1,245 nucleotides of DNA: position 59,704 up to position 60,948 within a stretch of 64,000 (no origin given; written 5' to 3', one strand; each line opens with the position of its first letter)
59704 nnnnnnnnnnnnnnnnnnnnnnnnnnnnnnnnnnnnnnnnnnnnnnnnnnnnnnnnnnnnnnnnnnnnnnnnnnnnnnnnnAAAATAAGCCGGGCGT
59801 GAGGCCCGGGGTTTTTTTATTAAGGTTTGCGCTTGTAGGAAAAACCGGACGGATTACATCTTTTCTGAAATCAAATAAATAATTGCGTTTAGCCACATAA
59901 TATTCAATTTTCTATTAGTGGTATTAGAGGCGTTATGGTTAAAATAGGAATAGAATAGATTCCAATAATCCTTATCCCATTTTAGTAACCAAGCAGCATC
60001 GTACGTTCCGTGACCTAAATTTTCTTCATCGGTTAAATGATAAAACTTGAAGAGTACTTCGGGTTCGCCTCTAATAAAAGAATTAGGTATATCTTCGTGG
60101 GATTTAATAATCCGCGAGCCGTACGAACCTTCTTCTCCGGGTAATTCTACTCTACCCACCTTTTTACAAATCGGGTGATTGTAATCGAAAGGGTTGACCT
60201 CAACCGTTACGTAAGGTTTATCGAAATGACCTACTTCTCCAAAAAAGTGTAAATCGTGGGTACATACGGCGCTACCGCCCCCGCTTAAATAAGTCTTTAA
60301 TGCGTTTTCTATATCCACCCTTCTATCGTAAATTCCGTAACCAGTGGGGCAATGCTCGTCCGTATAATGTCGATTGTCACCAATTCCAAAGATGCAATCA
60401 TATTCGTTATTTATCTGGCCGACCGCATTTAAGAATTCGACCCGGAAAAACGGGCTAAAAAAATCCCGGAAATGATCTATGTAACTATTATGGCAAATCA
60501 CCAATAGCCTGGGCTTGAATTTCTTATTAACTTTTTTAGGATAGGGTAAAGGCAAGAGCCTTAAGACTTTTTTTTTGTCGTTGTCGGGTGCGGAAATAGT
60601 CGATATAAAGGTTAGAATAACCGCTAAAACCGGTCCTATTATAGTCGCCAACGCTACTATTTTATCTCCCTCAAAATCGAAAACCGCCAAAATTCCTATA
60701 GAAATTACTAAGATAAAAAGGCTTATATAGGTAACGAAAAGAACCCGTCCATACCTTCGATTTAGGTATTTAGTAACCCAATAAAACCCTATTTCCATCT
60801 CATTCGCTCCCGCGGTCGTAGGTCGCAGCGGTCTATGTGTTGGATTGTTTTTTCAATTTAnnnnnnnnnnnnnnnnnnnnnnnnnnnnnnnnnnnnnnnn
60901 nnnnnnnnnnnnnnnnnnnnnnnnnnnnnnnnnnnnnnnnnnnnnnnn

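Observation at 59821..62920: AT-rich three-gene island: Eco29kI-like GIY-YIG nuclease, permuted amino-MTase and an unknown 2-TM protein with a PLC-like motif; possible novel defence module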

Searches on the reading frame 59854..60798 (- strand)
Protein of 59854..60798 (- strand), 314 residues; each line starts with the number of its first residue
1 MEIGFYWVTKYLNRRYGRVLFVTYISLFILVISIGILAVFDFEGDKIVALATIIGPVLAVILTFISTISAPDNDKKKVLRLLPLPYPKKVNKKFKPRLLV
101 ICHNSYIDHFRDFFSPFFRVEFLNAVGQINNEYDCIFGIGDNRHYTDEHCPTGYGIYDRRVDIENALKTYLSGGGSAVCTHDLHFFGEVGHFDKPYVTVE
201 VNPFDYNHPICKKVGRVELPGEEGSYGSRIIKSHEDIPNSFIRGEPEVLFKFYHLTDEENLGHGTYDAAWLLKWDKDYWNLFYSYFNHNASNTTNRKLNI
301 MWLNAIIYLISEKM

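Call 3: search_protein_families(library=pfam, proteins=[window:59854-60798:-], max_evalue=1)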
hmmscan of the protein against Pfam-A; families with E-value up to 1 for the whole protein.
window:59854-60798:- (314 aa): 2 families
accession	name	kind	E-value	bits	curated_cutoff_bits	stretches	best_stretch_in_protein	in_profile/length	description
PF14150.11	YesK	-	0.023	15.3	25.2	1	10-62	22-76/81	YesK-like protein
PF18159.6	S_4TM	-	0.081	12.7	26.9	1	9-70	158-215/291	SMODS-associating 4TM effector domain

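Call 4: search_protein_families(library=padloc, proteins=[window:59854-60798:-], max_evalue=1)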
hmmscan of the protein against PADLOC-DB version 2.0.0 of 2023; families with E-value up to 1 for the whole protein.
window:59854-60798:- (314 aa): 0 families

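Call 5: search_protein_families(library=ncbifam, proteins=[window:59854-60798:-], max_evalue=1)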
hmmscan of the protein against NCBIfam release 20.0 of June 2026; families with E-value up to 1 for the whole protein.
window:59854-60798:- (314 aa): 0 families

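Call 6: find_homologous_proteins(query=window:59854-60798:-, max_evalue=0.01)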
Query window:59854-60798:- (314 aa): 1 proteins with E <= 0.01 among 1257 candidates.
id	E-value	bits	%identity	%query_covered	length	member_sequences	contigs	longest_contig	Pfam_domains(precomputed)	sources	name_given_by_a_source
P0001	3.1e-217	738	100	100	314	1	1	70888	-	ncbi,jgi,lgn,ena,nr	ncbi:MAG TPA: hypothetical protein VMX79_03615 [bacterium]|nr:hypothetical protein [bacterium]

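Call 11: find_encoding_contigs(protein=window:59854-60798:-, flank=10000)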
Protein window:59854-60798:- (314 aa): 3 contigs read that carry it; 3 places shown.
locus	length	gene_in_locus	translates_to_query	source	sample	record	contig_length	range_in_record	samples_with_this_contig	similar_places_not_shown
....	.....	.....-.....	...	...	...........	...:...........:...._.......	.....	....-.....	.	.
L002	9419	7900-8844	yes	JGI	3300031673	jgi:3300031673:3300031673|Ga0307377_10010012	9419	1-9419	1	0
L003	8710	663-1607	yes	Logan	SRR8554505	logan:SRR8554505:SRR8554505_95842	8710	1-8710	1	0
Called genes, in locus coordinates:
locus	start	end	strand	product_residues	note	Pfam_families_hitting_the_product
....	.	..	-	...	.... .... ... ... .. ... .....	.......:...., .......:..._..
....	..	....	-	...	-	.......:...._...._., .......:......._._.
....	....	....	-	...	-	-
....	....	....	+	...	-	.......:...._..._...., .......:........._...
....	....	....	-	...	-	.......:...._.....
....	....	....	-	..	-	-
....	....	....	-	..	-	-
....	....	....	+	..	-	-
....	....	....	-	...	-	-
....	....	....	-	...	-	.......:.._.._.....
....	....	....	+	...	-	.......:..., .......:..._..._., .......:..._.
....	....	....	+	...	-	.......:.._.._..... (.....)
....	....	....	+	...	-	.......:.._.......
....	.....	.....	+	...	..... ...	-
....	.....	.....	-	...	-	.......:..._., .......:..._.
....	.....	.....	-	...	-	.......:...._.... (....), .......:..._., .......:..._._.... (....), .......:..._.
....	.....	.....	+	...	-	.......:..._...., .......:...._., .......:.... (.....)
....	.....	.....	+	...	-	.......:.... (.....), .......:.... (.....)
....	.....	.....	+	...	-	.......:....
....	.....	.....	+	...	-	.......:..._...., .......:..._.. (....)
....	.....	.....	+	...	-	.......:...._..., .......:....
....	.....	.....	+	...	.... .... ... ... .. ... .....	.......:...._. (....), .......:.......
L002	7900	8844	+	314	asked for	-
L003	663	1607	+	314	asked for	-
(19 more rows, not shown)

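Call 19: search_protein_representatives(protein=window:59854-60798:-)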
Query: 314 residues. Proteins with E-value up to 0.001 (for the whole library): 7; up to 1e-10: 4; up to 1e-30: 2. The best 7 are listed.
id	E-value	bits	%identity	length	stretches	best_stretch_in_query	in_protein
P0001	9.8e-218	738.0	100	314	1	1-314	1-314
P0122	3.1e-62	226.9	43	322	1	3-311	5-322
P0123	1.6e-13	66.7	32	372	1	73-310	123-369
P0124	4.2e-11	58.8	35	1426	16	134-163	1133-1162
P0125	3.4e-10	55.8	32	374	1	75-310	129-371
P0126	1.5e-09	53.7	34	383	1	154-290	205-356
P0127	9.3e-08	47.8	37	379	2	154-222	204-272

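Call 21: predict_structure(protein=window:59854-60798:-)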
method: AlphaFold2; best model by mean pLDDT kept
length: 314 residues; sequences in the alignment: 1
mean_pLDDT: 39.6   pTM: 0.28
mean pLDDT of the five models: 39.6, 35.1, 33.1, 32.5, 32.2
residues with pLDDT >= 90: 0; 70-90: 4; 50-70: 77; < 50: 233
segments of 3 or more residues with pLDDT < 50: 1-13, 65-78, 82-92, 115-117, 124-134, 140-314
pLDDT, mean of each block of 10 residues (from residue 1): 39 48 64 67 60 52 48 47 42 52 56 51 43 48 31 24 31 26 24 25 27 32 36 37 29 34 29 30 34 34 33 30
secondary structure, 60 per line:
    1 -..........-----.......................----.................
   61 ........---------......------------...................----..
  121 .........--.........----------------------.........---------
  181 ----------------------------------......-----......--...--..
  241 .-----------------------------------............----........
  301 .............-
elements in order: H2-11 H17-39 H44-68 E78-83 E96-103 H104-114 E119-129 E132-140 H163-171 E215-220 E226-231 H277-288 H293-313

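Call 23: find_homologous_proteins(query=A1, max_evalue=0.001)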
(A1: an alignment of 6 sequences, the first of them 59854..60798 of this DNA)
Query A1 (6 sequences) (314 aa, profile of the alignment): 2 proteins with E <= 0.001 among 8000 candidates.
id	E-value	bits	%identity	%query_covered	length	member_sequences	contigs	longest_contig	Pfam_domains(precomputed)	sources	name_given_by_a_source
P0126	1.1e-146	507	31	43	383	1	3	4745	-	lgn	-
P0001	3.4e-113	396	100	100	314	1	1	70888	-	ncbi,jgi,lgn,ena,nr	ncbi:MAG TPA: hypothetical protein VMX79_03615 [bacterium]|nr:hypothetical protein [bacterium]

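Call 24: search_protein_families(library=pfam, alignment_id=A1, max_evalue=10)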
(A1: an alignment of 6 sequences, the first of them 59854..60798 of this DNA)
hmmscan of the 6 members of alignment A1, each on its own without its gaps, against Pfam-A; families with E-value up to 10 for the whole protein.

A. member 1, window:59854-60798:- (314 aa): 2 families
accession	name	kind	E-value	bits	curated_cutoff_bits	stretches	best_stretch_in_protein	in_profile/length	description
PF14150.11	YesK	-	0.023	15.3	25.2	1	10-62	22-76/81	YesK-like protein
PF18159.6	S_4TM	-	0.081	12.7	26.9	1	9-70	158-215/291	SMODS-associating 4TM effector domain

B. families by the number of members that match (of 6 scanned): 10 families
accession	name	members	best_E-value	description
PF06283.17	ThuA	5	3.1e-05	Trehalose utilisation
PF23996.1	DUF7314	1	0.011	Domain of unknown function (DUF7314)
PF14150.11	YesK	1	0.023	YesK-like protein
PF04143.19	Sulf_transp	1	0.072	Sulphur transport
PF18159.6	S_4TM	1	0.081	SMODS-associating 4TM effector domain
PF09307.15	MHC2-interact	1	0.089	CLIP, MHC2 interacting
PF19529.4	DUF6057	1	0.11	Family of unknown function (DUF6057)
PF20226.3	DUF6585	1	0.11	Family of unknown function (DUF6585)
PF06157.16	DUF973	1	0.45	Protein of unknown function (DUF973)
PF05241.17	EBP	1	1.4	EXPERA (EXPanded EBP superfamily)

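Call 25: search_solved_structures(query=A1, max_evalue=10)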
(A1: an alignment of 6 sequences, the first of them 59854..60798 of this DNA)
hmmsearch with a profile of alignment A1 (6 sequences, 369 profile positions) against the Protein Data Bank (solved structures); distinct sequences matched with E-value up to 10: 3.
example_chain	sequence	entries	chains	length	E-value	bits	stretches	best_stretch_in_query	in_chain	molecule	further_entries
4jqs_A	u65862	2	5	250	0.15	14.1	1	288-367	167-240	hypothetical protein | Uncharacterized protein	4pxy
8bfi_B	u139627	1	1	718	0.38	12.8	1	157-216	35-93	CCR4-NOT transcription complex subunit 10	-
8fy3_B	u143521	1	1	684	0.42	12.7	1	157-216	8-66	CCR4-NOT transcription complex subunit 10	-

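Call 27: find_encoding_contigs(protein=P0126, flank=6000, max_places=4)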
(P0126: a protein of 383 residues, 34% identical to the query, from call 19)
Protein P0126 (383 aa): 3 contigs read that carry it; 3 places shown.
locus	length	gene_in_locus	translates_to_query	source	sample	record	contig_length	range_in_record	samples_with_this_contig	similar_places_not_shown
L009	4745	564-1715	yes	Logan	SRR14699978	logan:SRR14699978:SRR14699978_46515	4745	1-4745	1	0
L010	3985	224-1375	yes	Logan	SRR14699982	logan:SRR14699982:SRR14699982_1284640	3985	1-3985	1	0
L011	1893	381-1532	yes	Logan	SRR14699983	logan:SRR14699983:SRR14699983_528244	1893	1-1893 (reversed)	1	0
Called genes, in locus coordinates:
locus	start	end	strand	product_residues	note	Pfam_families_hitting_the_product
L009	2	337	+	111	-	?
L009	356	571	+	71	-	PF08972:DUF1902 (weak)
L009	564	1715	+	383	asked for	-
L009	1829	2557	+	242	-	PF13365:Trypsin_2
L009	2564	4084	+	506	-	PF00078:RVT_1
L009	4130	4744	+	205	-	?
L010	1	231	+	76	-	?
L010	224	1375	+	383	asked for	-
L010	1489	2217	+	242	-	PF13365:Trypsin_2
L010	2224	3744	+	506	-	PF00078:RVT_1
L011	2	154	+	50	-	?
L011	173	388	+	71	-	PF08972:DUF1902 (weak)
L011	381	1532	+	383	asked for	-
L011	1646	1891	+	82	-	?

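Call 28: find_encoding_contigs(protein=P0122, flank=8000, max_places=4)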
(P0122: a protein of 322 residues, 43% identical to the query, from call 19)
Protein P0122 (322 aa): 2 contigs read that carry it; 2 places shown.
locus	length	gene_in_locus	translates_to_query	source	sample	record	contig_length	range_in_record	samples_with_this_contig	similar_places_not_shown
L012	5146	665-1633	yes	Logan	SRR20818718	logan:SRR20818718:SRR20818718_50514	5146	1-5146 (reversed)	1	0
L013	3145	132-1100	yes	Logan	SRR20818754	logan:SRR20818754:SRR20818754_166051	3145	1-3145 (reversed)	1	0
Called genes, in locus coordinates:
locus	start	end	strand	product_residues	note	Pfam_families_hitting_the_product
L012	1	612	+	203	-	?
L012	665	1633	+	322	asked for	-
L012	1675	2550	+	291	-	PF02086:MethyltransfD12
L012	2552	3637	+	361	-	PF09566:RE_SacI_N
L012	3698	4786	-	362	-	-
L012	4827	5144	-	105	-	?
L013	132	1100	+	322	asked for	-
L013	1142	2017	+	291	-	PF02086:MethyltransfD12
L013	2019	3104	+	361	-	PF09566:RE_SacI_N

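Call 29: find_encoding_contigs(protein=P0123, flank=8000, max_places=4)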
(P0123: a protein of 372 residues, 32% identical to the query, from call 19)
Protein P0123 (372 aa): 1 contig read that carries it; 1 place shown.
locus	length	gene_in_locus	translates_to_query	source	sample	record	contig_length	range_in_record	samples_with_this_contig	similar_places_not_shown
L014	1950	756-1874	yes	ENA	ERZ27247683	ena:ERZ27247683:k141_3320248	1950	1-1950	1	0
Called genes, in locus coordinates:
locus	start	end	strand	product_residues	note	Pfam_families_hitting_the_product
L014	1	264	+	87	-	?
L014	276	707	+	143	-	-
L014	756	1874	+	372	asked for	-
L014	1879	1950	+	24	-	?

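Call 30: find_encoding_contigs(protein=P0125, flank=8000, max_places=4)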
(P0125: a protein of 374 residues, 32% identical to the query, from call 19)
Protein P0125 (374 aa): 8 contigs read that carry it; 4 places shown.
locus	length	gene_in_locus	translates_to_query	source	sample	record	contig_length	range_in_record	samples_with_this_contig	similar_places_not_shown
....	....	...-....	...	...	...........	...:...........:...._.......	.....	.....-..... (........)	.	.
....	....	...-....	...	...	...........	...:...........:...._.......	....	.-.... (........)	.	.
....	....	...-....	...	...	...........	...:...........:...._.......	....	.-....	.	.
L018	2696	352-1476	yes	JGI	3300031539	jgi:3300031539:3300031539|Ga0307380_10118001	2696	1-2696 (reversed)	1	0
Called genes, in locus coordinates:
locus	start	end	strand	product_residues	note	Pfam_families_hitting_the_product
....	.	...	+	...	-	?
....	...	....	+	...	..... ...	-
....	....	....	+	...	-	-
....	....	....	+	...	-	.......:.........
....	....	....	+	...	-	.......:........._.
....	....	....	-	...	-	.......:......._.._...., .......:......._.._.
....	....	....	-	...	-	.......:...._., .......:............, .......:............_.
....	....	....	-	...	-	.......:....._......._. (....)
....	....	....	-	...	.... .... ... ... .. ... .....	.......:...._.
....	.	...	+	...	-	?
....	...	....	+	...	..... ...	-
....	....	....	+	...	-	-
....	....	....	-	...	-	?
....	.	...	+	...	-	?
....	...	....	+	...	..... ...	-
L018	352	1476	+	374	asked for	-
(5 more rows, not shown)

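Call 31: find_encoding_contigs(protein=P0127, flank=8000, max_places=4)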
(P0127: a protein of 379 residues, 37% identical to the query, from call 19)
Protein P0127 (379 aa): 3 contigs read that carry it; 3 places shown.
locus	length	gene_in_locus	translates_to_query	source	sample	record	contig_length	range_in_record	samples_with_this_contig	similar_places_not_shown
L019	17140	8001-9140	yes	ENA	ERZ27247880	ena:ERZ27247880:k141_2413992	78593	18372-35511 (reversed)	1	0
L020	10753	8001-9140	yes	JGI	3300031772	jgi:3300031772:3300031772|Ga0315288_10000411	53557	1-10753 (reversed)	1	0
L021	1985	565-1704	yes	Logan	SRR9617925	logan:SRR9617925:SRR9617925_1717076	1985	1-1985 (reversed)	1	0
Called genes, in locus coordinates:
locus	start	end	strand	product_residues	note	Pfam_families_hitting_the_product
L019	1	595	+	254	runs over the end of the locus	PF00285:Citrate_synt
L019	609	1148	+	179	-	PF01966:HD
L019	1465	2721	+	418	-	PF00330:Aconitase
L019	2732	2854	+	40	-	-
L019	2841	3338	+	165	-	PF00694:Aconitase_C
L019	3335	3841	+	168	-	-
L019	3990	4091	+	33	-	-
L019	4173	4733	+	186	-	-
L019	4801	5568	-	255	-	PF12837:Fer4_6 (weak), PF13237:Fer4_10 (weak), PF00037:Fer4 (weak), PF12838:Fer4_7 (weak), PF13187:Fer4_9 (weak), PF13484:Fer4_16 (faint), PF14697:Fer4_21 (weak), PF27217:AF_0155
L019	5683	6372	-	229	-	PF00027:cNMP_binding, PF13545:HTH_Crp_2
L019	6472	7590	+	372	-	PF00180:Iso_dh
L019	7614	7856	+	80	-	-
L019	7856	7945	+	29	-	-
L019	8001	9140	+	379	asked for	-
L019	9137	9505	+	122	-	-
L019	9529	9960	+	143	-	-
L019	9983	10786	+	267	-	-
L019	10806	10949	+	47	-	-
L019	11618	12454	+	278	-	-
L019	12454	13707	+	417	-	PF00330:Aconitase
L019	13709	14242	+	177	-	PF00694:Aconitase_C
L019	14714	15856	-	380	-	PF03435:Sacchrp_dh_NADP, PF16653:Sacchrp_dh_C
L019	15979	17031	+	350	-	PF22614:Slo-like_RCK, PF02254:TrkA_N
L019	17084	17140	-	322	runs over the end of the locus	PF14870:PSII_BNR (faint)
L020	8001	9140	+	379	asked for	-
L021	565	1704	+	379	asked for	-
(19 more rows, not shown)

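Call 33: predict_structure(alignment_id=A1)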
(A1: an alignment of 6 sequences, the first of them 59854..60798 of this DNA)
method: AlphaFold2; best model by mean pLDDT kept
length: 314 residues; sequences in the alignment: 6
mean_pLDDT: 69.0   pTM: 0.64
mean pLDDT of the five models: 69.0, 68.3, 67.6, 67.1, 66.2
residues with pLDDT >= 90: 56; 70-90: 103; 50-70: 93; < 50: 62
segments of 3 or more residues with pLDDT < 50: 1-16, 69-92, 147-154, 193-195, 225-227, 257-263
pLDDT, mean of each block of 10 residues (from residue 1): 38 45 66 70 60 66 55 36 37 77 88 93 88 90 52 55 87 91 62 61 80 80 53 56 83 58 65 89 79 86 94 72
secondary structure, 60 per line:
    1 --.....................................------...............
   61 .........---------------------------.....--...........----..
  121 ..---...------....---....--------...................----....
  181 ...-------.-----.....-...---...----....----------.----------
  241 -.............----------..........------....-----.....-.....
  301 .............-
elements in order: H3-39 H46-69 E97-101 H104-114 E119-122 E135-138 H142-145 H154-172 E177-180 E197-201 E216-219 E242-254 E265-274 E281-284 H290-294 H296-313
